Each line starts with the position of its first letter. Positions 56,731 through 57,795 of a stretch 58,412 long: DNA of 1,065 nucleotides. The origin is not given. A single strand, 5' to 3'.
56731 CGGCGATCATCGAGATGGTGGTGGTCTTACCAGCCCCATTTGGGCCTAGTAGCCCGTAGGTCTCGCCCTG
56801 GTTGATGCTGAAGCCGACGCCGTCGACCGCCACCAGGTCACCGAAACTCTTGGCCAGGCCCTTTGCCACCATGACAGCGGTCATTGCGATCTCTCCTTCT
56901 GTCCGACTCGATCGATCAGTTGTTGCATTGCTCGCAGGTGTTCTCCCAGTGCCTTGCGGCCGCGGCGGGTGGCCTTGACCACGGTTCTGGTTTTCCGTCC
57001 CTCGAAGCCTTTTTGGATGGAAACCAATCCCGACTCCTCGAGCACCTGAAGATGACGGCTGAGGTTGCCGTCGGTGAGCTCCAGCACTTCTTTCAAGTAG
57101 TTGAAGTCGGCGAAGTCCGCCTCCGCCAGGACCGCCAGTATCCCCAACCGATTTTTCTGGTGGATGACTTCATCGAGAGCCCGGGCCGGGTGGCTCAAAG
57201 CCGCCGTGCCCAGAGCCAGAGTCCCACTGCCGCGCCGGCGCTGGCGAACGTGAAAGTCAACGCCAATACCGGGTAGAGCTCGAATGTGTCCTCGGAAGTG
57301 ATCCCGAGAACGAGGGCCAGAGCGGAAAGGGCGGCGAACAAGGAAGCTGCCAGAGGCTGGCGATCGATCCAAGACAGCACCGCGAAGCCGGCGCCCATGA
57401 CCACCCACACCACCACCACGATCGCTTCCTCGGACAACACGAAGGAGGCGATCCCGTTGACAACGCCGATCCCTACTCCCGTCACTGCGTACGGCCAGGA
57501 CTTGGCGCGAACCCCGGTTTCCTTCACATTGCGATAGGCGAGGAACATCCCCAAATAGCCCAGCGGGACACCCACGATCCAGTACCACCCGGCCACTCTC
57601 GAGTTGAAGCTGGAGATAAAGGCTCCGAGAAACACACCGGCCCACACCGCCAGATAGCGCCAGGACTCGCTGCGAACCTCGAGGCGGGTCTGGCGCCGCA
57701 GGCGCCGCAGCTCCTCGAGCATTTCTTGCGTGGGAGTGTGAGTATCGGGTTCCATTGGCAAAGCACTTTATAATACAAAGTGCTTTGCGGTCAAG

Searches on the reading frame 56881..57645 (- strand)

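Call 70: search_protein_families(library=pfam, proteins=[window:56881-57645:-])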
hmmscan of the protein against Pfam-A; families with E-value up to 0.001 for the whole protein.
window:56881-57645:- (254 aa): 4 families
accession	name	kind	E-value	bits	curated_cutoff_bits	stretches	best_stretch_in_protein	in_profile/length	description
PF13601.12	HTH_34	-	1.7e-23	83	27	1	166-244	2-80/80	Winged helix DNA-binding domain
PF01022.26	HTH_5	-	2.7e-07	30.8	22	1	164-209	2-46/47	Bacterial regulatory protein, arsR family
PF12840.13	HTH_20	-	5e-05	23.6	27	1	164-208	4-48/51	Helix-turn-helix domain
PF12802.13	MarR_2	-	0.00095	19.7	27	0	168-209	9-51/61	MarR family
